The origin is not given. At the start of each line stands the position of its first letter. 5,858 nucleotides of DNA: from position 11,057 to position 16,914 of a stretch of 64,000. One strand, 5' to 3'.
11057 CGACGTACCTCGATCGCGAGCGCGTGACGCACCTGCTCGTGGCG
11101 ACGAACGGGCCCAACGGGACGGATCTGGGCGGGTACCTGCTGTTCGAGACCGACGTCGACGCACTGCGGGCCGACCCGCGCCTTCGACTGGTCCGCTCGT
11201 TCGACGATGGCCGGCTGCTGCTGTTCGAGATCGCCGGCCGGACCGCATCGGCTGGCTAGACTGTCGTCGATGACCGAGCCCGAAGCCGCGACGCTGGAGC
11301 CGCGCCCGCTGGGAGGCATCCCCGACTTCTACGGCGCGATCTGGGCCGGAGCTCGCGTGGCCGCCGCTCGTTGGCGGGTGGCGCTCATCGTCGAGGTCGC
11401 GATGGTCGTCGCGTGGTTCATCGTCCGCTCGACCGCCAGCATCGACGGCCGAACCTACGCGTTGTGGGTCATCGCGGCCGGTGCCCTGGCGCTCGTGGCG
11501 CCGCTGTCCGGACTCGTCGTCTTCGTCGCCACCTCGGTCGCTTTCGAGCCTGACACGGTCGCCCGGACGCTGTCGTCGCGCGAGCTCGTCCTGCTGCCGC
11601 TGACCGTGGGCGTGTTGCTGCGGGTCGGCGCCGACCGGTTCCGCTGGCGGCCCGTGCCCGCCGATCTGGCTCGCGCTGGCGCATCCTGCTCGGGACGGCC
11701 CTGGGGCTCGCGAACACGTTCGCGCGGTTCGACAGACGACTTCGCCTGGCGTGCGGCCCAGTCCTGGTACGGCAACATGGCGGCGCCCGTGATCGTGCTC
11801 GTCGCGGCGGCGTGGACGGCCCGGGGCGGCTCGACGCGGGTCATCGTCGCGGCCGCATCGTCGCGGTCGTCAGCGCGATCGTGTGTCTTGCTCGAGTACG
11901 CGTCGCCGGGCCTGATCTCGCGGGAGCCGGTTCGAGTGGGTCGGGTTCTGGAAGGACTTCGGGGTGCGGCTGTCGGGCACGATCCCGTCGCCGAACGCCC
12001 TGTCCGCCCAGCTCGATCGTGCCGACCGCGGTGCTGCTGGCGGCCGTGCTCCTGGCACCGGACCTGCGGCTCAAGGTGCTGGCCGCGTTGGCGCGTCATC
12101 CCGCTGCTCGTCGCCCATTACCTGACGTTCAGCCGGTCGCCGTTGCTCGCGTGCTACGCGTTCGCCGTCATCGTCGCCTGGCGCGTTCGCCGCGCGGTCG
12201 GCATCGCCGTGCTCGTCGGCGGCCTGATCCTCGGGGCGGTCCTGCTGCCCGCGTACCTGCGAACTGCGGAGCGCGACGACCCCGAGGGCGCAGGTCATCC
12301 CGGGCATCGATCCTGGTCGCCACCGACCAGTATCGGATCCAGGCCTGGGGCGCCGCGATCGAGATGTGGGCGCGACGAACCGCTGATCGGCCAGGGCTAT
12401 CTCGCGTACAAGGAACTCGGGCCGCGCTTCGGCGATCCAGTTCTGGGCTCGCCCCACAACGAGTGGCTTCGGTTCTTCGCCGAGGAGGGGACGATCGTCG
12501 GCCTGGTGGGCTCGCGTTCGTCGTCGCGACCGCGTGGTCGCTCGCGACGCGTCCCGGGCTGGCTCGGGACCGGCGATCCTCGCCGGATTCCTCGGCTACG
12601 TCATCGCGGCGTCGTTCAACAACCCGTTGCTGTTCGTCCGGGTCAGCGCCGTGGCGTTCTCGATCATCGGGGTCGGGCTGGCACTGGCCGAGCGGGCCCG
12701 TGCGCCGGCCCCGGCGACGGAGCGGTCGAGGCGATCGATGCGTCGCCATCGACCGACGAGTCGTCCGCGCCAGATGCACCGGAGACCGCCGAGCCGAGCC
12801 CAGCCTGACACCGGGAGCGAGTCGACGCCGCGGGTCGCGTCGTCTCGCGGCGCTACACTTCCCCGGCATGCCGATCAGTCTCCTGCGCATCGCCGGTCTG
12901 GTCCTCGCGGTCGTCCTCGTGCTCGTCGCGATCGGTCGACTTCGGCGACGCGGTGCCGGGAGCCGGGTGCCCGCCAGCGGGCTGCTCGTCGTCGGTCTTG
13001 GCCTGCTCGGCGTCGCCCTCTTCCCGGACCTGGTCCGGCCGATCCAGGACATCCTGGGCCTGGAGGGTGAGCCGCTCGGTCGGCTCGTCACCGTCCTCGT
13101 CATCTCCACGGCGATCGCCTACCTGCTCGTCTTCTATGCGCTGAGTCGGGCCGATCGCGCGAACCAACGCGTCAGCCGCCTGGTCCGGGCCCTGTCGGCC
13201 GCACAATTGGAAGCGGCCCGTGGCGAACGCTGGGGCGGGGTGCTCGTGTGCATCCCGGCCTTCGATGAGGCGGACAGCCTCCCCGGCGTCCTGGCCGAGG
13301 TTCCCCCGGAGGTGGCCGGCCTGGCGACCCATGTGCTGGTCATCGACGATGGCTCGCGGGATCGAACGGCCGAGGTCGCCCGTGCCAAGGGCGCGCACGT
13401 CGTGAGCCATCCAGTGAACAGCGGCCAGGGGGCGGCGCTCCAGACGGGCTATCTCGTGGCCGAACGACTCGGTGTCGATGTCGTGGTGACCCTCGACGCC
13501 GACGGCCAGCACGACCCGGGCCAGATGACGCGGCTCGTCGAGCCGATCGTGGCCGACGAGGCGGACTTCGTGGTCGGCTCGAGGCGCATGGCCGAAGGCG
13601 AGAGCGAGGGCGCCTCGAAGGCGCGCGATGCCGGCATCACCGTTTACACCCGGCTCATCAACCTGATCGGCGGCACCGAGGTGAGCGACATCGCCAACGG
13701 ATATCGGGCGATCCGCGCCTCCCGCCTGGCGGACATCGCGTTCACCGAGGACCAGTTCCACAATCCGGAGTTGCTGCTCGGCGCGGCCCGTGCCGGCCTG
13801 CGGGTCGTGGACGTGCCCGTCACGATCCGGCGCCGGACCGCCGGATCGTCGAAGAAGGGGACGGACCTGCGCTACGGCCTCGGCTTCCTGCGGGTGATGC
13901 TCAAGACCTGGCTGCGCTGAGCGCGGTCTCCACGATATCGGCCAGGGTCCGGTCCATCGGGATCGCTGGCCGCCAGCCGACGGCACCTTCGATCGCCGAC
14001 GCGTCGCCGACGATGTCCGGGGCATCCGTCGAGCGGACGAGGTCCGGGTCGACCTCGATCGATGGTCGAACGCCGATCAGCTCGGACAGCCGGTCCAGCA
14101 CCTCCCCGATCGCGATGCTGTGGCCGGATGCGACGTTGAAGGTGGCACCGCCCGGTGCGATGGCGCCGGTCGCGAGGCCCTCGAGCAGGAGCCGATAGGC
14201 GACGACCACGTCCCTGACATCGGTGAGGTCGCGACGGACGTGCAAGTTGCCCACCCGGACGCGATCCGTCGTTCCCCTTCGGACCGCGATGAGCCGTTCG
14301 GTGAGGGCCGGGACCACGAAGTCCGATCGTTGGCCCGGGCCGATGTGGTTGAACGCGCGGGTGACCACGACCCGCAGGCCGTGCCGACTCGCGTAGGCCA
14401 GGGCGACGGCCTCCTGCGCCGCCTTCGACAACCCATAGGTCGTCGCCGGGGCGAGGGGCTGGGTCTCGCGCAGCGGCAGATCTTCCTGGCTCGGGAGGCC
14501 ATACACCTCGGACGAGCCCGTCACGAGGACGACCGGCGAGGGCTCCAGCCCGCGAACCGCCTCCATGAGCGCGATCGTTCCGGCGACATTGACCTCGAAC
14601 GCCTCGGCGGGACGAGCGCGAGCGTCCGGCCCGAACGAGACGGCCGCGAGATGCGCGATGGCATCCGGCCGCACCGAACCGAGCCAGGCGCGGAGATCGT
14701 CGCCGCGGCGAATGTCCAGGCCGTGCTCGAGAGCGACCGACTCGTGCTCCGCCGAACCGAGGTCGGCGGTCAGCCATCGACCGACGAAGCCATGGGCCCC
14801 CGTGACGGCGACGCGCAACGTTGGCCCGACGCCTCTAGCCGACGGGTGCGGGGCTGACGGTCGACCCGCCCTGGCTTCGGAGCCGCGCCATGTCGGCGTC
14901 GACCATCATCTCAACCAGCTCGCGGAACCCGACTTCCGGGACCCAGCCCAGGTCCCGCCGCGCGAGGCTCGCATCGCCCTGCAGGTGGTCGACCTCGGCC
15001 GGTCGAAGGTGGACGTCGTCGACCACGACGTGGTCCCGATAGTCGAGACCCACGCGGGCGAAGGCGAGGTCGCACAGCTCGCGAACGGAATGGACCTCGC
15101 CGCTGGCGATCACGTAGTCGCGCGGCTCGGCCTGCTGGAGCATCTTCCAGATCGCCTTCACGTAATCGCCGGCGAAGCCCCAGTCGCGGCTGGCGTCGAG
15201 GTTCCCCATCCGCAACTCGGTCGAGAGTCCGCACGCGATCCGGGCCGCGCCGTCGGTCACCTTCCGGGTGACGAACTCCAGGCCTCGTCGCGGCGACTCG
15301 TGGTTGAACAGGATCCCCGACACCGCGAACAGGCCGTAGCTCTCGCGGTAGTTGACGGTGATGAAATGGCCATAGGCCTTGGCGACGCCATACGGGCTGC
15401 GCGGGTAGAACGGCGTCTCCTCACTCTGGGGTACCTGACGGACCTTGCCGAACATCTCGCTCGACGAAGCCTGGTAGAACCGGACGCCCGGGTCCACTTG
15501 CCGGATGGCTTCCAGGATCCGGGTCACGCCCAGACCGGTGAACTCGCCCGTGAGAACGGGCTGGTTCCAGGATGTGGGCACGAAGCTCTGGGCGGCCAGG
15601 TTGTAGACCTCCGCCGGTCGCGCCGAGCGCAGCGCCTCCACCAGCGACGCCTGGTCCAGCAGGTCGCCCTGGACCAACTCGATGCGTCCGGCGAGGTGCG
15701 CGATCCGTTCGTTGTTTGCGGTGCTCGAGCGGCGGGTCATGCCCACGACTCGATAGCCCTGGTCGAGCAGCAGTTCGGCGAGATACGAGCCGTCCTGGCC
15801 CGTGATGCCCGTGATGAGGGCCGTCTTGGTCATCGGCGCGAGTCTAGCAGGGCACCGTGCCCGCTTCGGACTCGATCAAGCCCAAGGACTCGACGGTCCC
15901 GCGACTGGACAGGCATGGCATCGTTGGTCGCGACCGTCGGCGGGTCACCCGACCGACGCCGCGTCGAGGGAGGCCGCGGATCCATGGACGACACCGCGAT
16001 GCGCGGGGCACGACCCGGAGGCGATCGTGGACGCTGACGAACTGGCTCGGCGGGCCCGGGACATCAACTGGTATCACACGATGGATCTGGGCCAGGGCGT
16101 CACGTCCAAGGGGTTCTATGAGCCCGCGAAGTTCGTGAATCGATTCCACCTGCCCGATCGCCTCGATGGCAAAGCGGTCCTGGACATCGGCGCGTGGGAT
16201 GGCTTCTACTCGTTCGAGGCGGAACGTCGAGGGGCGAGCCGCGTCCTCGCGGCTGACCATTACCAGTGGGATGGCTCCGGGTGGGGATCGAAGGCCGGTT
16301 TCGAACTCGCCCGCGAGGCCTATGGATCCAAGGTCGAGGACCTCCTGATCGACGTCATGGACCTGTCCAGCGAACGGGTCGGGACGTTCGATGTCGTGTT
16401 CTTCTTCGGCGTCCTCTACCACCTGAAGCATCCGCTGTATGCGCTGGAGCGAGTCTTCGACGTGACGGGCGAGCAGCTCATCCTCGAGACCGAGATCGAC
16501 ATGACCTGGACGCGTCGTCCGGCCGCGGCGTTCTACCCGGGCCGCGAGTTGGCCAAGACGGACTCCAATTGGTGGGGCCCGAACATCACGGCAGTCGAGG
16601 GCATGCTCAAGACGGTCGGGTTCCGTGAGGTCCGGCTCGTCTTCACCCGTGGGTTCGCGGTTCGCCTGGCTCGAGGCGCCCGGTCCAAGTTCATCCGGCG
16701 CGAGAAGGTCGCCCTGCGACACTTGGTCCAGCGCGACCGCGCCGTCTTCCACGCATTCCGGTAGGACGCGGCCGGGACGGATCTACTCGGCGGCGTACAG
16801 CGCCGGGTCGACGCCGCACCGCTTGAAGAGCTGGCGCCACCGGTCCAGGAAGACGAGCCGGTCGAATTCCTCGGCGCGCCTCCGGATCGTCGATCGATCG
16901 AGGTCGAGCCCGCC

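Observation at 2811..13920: Three paralogous large GT-C proteins with a UPF0104 flippase-like protein and a DUF2304-GT2 fusion: a candidate polyprenyl-phosphate-sugar-dependent extracytoplasmic glycosylation module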

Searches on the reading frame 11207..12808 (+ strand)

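Call 6: search_protein_families(library=pfam, proteins=[window:11207-12808:+], max_evalue=0.01)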
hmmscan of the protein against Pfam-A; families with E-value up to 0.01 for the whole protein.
window:11207-12808:+ (533 aa): 1 family
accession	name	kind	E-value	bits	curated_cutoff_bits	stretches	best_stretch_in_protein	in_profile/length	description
PF04932.20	Wzy_C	-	1e-05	25.8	31.7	1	299-433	5-146/149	O-Antigen ligase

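Call 7: search_protein_families(library=ncbifam, proteins=[window:11207-12808:+], max_evalue=0.01)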
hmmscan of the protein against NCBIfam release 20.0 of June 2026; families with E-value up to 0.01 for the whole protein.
window:11207-12808:+ (533 aa): 0 families

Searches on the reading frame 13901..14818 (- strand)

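Call 6: search_protein_families(library=pfam, proteins=[window:13901-14818:-], max_evalue=0.01)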
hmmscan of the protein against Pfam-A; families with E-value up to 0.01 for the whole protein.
window:13901-14818:- (305 aa): 6 families
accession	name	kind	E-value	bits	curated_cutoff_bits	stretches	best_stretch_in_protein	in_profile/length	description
PF16363.11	GDP_Man_Dehyd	-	1.9e-47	162.8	27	1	32-293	57-330/332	GDP-mannose 4,6 dehydratase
PF01370.27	Epimerase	-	7.1e-43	147.2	20.9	1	3-219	1-232/240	NAD dependent epimerase/dehydratase family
PF04321.23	RmlD_sub_bind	-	3e-13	49.9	27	1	1-146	1-143/287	RmlD substrate binding domain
PF02719.21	Polysacc_synt_2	-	7.6e-08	32.3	20.2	1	35-99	62-126/293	Polysaccharide biosynthesis protein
PF07993.18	NAD_binding_4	-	8.8e-06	25.5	20.1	1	52-155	90-204/258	Male sterility protein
PF01073.25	3Beta_HSD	-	0.0033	16.9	22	0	32-141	50-159/280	3-beta hydroxysteroid dehydrogenase/isomerase family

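Call 7: search_protein_families(library=ncbifam, proteins=[window:13901-14818:-], max_evalue=0.01)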
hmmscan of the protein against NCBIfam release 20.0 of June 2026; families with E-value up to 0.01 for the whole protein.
window:13901-14818:- (305 aa): 25 families
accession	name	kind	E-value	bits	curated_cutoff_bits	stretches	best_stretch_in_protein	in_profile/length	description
TIGR04180.1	EDH_00030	hypoth_equivalog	1.4e-30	106.4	475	1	35-285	57-295/297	NAD-dependent 4,6-dehydratase LegB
TIGR01179.1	galE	equivalog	2.6e-26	92.2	262.3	1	35-301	55-323/332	UDP-glucose 4-epimerase GalE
TIGR01181.1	dTDP_gluc_dehyt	equivalog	4e-24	85.3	365.1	1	29-297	53-309/321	dTDP-glucose 4,6-dehydratase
TIGR02622.1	CDP_4_6_dhtase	equivalog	1.1e-19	70.8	278.45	1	32-297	59-328/352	CDP-glucose 4,6-dehydratase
TIGR01472.1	gmd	equivalog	2.1e-19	69.9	415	1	24-301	52-340/342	GDP-mannose 4,6-dehydratase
TIGR01214.1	rmlD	equivalog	1.1e-14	54.3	224.05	1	2-146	1-142/285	dTDP-4-dehydrorhamnose reductase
NF047922.1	GDPFucSynFcl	equivalog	2.8e-14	53.3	500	1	2-300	4-302/308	GDP-L-fucose synthase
NF043036.1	ErythonDh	equivalog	8.4e-13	48.2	325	1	35-147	60-167/321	D-erythronate dehydrogenase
NF007582.0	PRK10217.1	equivalog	1.8e-11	43.7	698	1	23-230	48-252/355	dTDP-glucose 4,6-dehydratase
NF007956.0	PRK10675.1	subfamily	1.5e-10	40.8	394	1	35-294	58-324/338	UDP-glucose 4-epimerase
NF007490.0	PRK10084.1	subfamily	1e-09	37.9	649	2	29-89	53-112/361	dTDP-glucose 4,6-dehydratase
NF047837.1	UDPAcbARedWbcJ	equivalog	1.6e-08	33.9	500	1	1-253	1-220/372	UDP-2-acetamido-2,6-beta-L-arabino-hexul-4-ose reductase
NF052578.1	StrlDmthSdmBMthl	equivalog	3e-07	30.5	600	1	35-261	51-259/328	sterol demethylase protein SdmB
TIGR01746.1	Thioester-redct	subfamily_domain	4.4e-07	29.5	213.35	1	74-248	109-282/371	thioester reductase domain-containing protein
NF042422.1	oxyalk_red_OleD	equivalog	5.1e-06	26.1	580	1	1-249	1-251/329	2-alkyl-3-oxoalkanoate reductase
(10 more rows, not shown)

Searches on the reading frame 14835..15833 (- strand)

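Call 6: search_protein_families(library=pfam, proteins=[window:14835-15833:-], max_evalue=0.01)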
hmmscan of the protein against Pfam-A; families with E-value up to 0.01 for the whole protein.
window:14835-15833:- (332 aa): 7 families
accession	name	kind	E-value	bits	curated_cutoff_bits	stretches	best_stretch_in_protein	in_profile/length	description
PF16363.11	GDP_Man_Dehyd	-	1.6e-128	429.3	27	1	6-310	1-332/332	GDP-mannose 4,6 dehydratase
PF01370.27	Epimerase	-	1.4e-68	231.3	20.9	1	5-243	1-240/240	NAD dependent epimerase/dehydratase family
PF04321.23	RmlD_sub_bind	-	6.7e-09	35.7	27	1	5-174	3-151/287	RmlD substrate binding domain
PF05368.20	NmrA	-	1.8e-08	34.8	27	1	1-71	1-70/298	NmrA-like family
PF13460.12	NAD_binding_10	-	2e-06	28.2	27.2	1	9-74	1-63/184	NAD(P)H-binding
PF00106.31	adh_short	-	0.0049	16.8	26.6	1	3-71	1-71/195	short chain dehydrogenase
PF08659.16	KR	-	0.0057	17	22.6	0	4-72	2-76/180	KR domain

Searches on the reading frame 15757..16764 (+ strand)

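Call 24: search_protein_families(library=pfam, proteins=[window:15757-16764:+], max_evalue=0.001)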
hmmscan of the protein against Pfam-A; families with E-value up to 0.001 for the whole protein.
window:15757-16764:+ (335 aa): 2 families
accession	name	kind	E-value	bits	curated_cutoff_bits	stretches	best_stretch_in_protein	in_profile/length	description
PF08003.17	Methyltransf_9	-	7.4e-14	51.9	23.8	1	131-299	110-270/315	Protein of unknown function (DUF1698)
PF13489.12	Methyltransf_23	-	2.4e-05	24.6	27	1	119-241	5-112/164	Methyltransferase domain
